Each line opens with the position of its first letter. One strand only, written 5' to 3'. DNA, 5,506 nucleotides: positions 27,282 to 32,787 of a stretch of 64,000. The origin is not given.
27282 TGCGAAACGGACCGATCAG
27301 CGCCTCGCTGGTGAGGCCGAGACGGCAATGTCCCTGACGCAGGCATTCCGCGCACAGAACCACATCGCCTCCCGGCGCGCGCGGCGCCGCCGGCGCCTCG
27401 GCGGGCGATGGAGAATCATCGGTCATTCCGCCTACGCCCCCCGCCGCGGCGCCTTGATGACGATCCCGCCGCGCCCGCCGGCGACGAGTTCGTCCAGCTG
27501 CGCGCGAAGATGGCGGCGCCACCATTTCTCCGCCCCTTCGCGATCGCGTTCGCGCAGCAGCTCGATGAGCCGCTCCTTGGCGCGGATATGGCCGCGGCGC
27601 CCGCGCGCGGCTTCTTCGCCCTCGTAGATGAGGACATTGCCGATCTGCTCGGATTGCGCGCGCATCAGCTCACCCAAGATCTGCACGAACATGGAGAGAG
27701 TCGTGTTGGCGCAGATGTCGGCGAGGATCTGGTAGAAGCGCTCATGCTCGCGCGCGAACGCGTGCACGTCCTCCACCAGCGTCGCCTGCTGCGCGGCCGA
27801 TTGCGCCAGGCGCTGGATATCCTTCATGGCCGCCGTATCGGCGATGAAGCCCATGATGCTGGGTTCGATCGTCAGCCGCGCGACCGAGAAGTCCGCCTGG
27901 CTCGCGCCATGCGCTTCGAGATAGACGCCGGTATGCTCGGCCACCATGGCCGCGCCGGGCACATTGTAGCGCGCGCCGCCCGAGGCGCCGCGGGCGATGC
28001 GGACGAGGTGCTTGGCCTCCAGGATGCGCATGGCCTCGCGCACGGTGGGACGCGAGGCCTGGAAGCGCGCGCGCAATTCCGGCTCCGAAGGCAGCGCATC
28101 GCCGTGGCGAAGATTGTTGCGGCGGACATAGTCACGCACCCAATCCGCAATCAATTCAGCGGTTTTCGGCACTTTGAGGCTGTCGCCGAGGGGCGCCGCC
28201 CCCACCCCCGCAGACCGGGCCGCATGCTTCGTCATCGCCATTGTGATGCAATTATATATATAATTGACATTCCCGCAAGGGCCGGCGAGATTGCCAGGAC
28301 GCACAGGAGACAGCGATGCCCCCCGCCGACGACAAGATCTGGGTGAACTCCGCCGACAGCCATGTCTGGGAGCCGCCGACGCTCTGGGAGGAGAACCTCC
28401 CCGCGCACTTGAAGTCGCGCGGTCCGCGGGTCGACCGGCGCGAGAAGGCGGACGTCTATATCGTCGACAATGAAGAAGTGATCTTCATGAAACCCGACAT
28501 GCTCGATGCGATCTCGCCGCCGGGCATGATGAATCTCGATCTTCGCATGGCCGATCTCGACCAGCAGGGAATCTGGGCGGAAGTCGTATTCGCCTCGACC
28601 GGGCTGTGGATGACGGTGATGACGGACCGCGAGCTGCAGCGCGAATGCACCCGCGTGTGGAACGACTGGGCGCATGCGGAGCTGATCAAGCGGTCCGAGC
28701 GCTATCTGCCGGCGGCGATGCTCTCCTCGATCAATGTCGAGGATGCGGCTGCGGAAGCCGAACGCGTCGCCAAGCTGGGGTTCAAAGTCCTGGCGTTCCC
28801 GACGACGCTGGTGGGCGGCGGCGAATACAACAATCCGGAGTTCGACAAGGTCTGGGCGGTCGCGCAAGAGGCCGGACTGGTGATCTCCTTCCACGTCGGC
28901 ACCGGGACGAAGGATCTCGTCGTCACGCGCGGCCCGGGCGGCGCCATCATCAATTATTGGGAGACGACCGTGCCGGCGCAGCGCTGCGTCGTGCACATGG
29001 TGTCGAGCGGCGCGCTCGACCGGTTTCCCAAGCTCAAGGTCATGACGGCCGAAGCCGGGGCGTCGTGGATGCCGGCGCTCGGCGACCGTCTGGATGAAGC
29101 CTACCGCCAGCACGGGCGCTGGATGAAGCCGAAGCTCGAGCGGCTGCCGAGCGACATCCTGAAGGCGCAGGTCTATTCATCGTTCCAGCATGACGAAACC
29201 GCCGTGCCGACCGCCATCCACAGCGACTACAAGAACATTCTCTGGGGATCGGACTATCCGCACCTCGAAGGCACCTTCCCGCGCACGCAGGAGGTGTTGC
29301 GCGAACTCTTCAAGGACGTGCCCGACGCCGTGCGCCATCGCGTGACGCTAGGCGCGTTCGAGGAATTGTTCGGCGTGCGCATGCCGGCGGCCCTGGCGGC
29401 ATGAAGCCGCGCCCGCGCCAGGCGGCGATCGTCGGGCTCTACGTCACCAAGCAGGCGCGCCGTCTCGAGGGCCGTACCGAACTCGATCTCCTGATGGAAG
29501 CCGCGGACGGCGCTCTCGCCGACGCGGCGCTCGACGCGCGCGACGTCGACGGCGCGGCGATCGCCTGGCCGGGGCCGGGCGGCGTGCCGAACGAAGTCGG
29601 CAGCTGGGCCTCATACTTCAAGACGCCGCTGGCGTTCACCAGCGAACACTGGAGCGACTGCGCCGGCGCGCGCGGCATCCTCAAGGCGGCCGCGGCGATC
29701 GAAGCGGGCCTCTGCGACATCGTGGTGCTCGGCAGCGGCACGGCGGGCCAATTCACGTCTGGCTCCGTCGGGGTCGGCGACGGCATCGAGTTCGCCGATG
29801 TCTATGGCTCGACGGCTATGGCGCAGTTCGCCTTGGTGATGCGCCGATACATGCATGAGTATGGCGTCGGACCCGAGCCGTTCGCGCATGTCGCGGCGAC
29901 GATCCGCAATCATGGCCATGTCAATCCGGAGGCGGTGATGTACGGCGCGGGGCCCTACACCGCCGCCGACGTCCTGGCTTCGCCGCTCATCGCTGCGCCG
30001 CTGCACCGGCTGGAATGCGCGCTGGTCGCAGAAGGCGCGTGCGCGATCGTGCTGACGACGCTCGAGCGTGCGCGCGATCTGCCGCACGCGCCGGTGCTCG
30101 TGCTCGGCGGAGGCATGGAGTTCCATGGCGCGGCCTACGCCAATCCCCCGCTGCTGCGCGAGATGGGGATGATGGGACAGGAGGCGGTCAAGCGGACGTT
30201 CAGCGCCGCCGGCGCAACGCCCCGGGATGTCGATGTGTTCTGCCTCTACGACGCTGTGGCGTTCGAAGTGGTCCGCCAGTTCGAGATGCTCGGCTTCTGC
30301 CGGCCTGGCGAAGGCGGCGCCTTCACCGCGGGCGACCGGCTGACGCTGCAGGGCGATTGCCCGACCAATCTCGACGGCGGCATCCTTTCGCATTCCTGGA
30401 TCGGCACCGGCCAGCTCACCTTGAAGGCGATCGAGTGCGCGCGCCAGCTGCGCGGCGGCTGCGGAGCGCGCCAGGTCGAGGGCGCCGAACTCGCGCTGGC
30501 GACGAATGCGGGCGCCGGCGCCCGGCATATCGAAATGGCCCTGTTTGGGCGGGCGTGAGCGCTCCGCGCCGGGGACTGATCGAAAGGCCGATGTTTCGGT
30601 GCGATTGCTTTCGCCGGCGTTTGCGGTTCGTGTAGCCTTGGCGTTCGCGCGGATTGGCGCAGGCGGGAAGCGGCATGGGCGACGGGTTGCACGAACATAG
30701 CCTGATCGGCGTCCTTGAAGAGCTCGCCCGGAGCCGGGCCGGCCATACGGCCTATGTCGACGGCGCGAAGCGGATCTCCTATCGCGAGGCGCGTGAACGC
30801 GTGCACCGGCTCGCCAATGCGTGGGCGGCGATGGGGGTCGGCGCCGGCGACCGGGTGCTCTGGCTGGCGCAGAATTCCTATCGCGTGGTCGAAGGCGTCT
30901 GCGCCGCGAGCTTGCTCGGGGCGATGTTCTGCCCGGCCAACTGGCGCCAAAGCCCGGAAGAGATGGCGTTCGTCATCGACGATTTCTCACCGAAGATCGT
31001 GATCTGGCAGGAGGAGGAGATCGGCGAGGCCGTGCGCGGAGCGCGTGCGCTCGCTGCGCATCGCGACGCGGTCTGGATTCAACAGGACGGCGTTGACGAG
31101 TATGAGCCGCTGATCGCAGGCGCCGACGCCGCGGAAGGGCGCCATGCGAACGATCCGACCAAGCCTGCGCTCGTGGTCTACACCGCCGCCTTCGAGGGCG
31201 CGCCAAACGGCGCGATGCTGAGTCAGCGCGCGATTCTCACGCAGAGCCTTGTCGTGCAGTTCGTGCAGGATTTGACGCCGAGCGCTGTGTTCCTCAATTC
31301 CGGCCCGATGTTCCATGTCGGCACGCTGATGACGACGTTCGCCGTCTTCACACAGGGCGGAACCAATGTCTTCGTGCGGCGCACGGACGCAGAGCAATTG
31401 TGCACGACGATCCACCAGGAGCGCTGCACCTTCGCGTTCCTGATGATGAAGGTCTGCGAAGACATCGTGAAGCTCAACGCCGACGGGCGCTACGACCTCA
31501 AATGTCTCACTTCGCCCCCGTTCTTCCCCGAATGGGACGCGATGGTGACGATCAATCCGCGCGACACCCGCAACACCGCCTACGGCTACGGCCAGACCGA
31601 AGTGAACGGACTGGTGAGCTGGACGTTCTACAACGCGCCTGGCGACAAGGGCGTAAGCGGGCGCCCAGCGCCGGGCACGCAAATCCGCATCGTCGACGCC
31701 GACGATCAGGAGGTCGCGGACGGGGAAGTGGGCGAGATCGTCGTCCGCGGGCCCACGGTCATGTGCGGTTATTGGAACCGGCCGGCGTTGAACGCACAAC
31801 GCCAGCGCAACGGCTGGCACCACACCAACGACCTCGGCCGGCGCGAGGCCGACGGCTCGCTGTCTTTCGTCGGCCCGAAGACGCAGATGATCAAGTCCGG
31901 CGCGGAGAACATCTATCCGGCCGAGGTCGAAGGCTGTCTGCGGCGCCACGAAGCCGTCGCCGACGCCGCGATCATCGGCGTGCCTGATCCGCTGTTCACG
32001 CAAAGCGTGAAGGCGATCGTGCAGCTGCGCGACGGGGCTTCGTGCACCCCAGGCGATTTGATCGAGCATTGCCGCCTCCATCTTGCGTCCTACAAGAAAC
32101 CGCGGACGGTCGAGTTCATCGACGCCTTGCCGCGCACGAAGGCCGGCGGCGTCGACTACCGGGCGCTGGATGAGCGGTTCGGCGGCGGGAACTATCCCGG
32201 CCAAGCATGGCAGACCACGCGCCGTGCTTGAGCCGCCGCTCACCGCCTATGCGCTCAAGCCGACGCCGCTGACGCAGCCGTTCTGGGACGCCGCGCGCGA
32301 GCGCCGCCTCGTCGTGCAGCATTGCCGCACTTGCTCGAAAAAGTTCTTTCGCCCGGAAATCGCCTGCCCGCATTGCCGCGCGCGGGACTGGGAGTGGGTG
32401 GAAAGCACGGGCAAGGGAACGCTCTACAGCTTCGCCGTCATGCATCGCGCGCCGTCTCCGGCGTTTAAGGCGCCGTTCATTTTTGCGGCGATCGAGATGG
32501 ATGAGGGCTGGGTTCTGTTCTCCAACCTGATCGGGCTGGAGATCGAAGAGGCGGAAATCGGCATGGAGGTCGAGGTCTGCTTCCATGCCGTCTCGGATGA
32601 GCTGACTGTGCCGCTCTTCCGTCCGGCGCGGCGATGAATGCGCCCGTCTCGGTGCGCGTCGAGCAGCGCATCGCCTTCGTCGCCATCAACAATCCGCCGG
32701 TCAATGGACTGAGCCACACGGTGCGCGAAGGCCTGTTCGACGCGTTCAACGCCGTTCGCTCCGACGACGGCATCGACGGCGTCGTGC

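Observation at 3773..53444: Recurrent palindrome ATCGC-N4-GCGAT confined to promoter-containing intergenic regions (candidate local regulon operator)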

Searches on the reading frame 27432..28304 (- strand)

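Call 10: search_protein_families(library=pfam, proteins=[window:27432-28304:-])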
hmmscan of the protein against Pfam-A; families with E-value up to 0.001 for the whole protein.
window:27432-28304:- (290 aa): 2 families
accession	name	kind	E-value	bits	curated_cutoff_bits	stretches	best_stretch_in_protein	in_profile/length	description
PF00392.27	GntR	-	2.7e-14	53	27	1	50-107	3-60/64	Bacterial regulatory proteins, gntR family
PF07729.17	FCD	-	1.2e-13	52.1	24.3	1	141-267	4-124/125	FCD domain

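Call 32: search_protein_families(library=ncbifam, proteins=[window:27432-28241:-], max_evalue=0.00001)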
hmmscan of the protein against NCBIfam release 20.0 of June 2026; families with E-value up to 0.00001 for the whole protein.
window:27432-28241:- (269 aa): 11 families
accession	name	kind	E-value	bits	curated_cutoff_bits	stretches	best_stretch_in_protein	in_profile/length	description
NF003011.0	PRK03837.1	subfamily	6.5e-25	88.1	260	1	25-247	12-228/241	transcriptional regulator NanR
NF007001.0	PRK09464.1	equivalog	3.7e-15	56.3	330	1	22-245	6-225/254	pyruvate dehydrogenase complex transcriptional repressor PdhR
NF007292.0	PRK09764.1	equivalog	8.4e-10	38.2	281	1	30-85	9-64/240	GntR family transcriptional regulator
NF007741.0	PRK10421.1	equivalog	8.9e-09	35.1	311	1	26-199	7-184/262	transcriptional regulator LldR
NF007588.0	PRK10225.1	equivalog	5e-08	32.6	442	1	33-187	16-166/257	Uxu operon transcriptional regulator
TIGR02018.2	his_ut_repres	equivalog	7.3e-08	32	220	1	31-86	4-59/226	histidine utilization transcriptional repressor HutC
NF052290.2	MocR_like_YczR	exception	7.3e-08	31.5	487.4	1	26-146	19-133/458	MocR-like transcription factor YczR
TIGR02404.1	trehalos_R_Bsub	equivalog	1.6e-07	31.2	211.95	1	35-85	9-59/233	trehalose operon repressor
TIGR02325.1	C_P_lyase_phnF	equivalog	4.7e-07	29.6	156.8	1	30-86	12-68/238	phosphonate metabolism transcriptional regulator PhnF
NF007442.0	PRK09990.1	equivalog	8.2e-07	28.7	301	0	26-86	10-70/256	transcriptional regulator GlcC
NF041547.1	GntR_LSA1692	equivalog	1.1e-06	28.5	275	0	30-83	5-58/233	GntR family transcriptional regulator, LSA1692 subfamily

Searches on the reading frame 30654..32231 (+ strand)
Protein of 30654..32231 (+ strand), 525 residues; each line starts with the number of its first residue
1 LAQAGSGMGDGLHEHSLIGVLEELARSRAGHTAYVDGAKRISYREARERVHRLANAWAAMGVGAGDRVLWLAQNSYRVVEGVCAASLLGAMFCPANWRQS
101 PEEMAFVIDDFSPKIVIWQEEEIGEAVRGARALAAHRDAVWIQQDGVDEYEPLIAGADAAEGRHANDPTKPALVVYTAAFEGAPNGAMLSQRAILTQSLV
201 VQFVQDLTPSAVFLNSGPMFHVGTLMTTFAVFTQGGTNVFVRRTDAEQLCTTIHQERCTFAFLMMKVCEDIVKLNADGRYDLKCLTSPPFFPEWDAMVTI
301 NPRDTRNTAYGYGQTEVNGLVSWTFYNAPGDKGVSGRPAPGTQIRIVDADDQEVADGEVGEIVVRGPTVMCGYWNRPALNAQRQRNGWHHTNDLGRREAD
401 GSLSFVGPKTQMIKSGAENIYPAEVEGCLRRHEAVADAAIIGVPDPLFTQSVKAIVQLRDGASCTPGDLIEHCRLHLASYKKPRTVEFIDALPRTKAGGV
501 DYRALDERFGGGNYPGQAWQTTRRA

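Call 11: search_protein_families(library=pfam, proteins=[window:30654-32231:+])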
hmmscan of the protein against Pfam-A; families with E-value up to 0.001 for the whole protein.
window:30654-32231:+ (525 aa): 2 families
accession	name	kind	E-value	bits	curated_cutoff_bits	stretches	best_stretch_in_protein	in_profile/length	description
PF00501.34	AMP-binding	-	3.3e-63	214.2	29.9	1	22-374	2-384/384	AMP-binding enzyme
PF13193.12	AMP-binding_C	-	1.5e-17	64.7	24.5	1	424-498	1-75/76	AMP-binding enzyme C-terminal domain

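Call 73: search_protein_families(library=ncbifam, proteins=[window:30675-32231:+], max_evalue=1e-10)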
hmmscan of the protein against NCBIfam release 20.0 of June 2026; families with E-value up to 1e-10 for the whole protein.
window:30675-32231:+ (518 aa): 91 families (the best 25 are shown)
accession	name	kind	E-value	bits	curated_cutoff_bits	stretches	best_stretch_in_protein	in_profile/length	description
NF004837.0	PRK06187.1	subfamily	1.8e-101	340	476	1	12-503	12-523/531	long-chain-fatty-acid--CoA ligase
NF006182.0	PRK08316.1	subfamily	3.2e-80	270.1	663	1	8-502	11-517/523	fatty acyl-CoA synthetase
NF005857.1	PRK07786.1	exception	1.2e-70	238.4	733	1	31-503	32-513/513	fatty-acid--CoA ligase FadD5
NF005307.0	PRK06839.1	equivalog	3.1e-69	233.9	748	1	15-498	9-489/496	o-succinylbenzoate--CoA ligase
NF004797.0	PRK06145.1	equivalog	2.6e-66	224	850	1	18-502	12-495/499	acyl-CoA synthetase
NF052269.1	Staph_lig_FadD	equivalog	3e-66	223.8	650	1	25-499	17-490/499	long-chain-fatty-acid--CoA ligase FadD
NF005801.1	PRK07656.1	equivalog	4.7e-66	223.5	657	1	13-493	6-494/500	FadD3 family acyl-CoA ligase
NF005702.0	PRK07514.1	subfamily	8.5e-66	222.3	558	1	19-502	15-500/506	malonyl-CoA synthase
NF006572.0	PRK09088.1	equivalog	3.5e-65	220.6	696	1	31-499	26-484/491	acyl-CoA synthetase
NF004808.0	PRK06155.1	equivalog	8.6e-65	219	722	1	6-500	19-520/542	ATP-dependent acyl-CoA ligase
NF005676.0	PRK07470.1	equivalog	2.3e-64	217.9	774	2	326-500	353-527/544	acyl-CoA synthetase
NF052580.1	Str24CoAsynCasG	equivalog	1.6e-63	214.9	750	1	25-494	56-542/548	steroid-24-oyl-CoA synthetase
NF004114.0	PRK05605.1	equivalog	4.9e-63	213.3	766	1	125-500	180-567/575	long-chain-fatty-acid--CoA ligase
NF006181.0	PRK08314.1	subfamily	1.1e-60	205.5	705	1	136-501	179-553/563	long-chain-fatty-acid--CoA ligase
NF006020.0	PRK08162.1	subfamily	1.2e-60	205.4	677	2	347-495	383-531/545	acyl-CoA synthetase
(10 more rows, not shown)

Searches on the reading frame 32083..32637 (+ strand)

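Call 11: search_protein_families(library=pfam, proteins=[window:32083-32637:+])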
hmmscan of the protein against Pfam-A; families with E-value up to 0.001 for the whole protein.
window:32083-32637:+ (184 aa): 2 families
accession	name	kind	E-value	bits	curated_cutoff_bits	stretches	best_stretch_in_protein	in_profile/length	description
PF01796.24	OB_ChsH2_C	-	3.9e-17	62.4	27.1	1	105-168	1-65/65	ChsH2, C-terminal OB-fold domain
PF12172.15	zf-ChsH2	-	8e-10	38.8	23.2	1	68-104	1-37/37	ChsH2, rubredoxin-like zinc ribbon domain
